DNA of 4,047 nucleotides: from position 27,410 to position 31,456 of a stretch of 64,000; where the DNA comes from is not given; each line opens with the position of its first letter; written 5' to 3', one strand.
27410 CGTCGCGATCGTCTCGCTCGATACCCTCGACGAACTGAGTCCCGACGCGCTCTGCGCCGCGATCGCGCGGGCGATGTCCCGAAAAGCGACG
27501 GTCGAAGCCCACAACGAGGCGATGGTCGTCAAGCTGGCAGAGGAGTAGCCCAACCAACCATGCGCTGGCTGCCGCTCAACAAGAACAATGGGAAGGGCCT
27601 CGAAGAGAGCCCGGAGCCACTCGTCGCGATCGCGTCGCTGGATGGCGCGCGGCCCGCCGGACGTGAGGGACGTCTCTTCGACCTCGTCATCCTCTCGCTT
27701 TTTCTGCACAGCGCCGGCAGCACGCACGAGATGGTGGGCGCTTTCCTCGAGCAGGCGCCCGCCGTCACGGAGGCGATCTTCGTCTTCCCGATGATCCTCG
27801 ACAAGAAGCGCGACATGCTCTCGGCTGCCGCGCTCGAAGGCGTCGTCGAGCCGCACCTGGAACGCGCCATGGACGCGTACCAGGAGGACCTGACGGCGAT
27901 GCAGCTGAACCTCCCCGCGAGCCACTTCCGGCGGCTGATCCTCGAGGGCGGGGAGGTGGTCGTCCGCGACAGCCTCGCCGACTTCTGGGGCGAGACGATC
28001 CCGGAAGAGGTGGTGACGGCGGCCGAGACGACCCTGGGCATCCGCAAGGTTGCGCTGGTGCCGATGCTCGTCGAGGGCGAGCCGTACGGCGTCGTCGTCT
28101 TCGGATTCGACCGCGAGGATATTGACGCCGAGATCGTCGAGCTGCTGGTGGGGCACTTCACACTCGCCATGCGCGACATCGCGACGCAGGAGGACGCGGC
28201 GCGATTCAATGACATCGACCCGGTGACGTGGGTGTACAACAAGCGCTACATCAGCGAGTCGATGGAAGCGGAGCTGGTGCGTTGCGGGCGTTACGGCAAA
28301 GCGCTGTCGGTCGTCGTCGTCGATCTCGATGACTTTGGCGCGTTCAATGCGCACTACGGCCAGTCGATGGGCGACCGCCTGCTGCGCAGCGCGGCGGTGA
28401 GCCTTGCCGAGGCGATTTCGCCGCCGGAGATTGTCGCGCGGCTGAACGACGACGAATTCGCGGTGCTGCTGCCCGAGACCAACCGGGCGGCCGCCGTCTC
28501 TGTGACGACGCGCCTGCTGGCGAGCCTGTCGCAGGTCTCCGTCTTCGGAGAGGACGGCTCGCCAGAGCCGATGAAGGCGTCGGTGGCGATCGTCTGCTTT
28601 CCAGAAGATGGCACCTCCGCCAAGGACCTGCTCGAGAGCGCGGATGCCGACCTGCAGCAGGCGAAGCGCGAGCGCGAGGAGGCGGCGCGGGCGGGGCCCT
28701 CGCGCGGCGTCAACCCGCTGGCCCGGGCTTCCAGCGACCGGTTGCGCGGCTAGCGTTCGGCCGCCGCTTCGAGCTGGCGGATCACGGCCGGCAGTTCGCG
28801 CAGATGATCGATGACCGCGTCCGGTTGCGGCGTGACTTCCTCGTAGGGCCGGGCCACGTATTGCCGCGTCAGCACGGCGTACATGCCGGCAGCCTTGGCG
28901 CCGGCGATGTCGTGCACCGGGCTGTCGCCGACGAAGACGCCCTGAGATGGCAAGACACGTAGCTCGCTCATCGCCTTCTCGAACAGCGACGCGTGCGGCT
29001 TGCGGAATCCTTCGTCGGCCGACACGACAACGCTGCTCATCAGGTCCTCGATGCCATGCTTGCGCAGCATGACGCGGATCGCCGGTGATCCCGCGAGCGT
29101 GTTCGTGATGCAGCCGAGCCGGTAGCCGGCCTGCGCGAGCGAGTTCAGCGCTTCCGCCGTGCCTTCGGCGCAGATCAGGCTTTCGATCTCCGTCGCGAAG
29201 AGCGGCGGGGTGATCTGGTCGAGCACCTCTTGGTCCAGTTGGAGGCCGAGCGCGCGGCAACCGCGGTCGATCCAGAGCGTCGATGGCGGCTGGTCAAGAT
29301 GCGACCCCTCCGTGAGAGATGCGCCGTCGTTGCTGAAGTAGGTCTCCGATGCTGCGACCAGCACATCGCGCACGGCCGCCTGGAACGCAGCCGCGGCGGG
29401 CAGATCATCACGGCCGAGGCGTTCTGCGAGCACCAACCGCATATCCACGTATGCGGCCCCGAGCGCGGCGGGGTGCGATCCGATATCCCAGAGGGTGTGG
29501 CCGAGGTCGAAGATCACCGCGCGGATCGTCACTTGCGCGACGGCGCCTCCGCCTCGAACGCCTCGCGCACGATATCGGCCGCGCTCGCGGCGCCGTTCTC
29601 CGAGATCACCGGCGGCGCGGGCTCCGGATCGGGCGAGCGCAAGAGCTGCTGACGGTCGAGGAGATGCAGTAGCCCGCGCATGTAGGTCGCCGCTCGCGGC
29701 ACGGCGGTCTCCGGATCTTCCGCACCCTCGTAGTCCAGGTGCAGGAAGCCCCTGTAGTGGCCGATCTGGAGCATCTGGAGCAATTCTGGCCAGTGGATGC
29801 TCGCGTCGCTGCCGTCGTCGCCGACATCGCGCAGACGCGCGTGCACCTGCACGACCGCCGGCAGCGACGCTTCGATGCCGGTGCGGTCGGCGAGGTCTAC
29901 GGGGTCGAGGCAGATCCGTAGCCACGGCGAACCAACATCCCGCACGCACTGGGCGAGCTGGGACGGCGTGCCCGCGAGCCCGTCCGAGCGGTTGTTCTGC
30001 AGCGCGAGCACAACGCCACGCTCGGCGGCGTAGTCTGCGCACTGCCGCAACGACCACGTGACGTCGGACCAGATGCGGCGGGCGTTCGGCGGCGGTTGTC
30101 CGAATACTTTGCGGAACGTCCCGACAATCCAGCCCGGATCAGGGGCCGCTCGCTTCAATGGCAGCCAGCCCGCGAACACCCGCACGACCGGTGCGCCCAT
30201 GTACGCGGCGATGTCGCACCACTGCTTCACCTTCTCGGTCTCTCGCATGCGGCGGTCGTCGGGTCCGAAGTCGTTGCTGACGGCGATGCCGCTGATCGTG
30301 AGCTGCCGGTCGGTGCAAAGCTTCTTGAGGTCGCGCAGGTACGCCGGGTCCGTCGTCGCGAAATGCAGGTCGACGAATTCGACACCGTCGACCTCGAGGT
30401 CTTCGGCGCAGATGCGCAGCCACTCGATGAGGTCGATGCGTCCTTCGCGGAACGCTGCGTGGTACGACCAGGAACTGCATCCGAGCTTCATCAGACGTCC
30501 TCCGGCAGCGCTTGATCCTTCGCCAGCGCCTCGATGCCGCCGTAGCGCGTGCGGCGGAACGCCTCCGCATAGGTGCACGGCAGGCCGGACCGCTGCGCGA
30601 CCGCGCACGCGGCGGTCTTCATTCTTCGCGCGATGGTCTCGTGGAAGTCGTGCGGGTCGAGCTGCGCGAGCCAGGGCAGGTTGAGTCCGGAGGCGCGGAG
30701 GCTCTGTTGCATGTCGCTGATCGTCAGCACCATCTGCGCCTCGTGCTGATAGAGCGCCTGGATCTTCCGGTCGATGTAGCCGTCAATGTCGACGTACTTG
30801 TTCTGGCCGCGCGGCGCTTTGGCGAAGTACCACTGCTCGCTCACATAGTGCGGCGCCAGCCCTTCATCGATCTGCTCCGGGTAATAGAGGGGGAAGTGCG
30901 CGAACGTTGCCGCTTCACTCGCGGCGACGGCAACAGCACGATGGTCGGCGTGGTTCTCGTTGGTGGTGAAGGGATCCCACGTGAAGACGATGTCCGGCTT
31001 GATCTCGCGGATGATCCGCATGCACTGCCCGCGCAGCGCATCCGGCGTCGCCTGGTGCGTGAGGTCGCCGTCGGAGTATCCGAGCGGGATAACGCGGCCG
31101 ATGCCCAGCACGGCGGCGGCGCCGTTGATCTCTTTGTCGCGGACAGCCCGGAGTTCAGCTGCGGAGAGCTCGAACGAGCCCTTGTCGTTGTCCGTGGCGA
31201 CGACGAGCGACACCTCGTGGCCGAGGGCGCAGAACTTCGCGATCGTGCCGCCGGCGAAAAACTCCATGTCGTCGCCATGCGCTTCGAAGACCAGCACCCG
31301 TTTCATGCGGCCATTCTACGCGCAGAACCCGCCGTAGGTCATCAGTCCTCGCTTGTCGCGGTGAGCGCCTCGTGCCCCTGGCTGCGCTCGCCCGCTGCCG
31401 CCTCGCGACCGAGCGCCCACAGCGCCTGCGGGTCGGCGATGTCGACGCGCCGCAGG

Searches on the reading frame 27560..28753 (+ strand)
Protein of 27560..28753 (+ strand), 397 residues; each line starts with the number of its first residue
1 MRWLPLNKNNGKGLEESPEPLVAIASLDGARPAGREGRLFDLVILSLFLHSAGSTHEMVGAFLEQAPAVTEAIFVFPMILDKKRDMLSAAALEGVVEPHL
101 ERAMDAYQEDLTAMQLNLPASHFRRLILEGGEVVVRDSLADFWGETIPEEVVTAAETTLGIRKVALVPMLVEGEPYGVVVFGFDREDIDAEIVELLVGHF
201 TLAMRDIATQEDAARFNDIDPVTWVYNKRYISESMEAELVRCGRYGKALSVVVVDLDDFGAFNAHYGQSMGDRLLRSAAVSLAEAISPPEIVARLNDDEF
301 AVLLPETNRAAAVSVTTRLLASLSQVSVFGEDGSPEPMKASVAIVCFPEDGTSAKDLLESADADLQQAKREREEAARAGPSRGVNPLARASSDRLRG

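Call 74: search_protein_families(library=pfam, proteins=[window:27560-28753:+], max_evalue=0.00001)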
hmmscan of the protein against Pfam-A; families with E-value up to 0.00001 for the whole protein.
window:27560-28753:+ (397 aa): 1 family
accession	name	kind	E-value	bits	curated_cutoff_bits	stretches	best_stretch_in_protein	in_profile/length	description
PF00990.26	GGDEF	-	4.1e-33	114.9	23.8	1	218-373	2-159/161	Diguanylate cyclase, GGDEF domain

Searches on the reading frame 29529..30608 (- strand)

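Call 74: search_protein_families(library=pfam, proteins=[window:29529-30608:-], max_evalue=0.00001)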
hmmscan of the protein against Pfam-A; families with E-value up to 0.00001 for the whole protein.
window:29529-30608:- (359 aa): 1 family
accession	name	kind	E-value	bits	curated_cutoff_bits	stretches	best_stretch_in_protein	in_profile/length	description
PF01261.30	AP_endonuc_2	-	2.8e-24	86.6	31.1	1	68-311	4-247/249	Xylose isomerase-like TIM barrel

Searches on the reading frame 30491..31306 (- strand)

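Call 74: search_protein_families(library=pfam, proteins=[window:30491-31306:-], max_evalue=0.00001)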
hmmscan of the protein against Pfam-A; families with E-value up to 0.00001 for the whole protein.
window:30491-31306:- (271 aa): 1 family
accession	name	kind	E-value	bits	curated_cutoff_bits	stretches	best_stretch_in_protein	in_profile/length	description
PF02585.22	PIG-L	-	3.7e-28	99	28.2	1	5-132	1-128/129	GlcNAc-PI de-N-acetylase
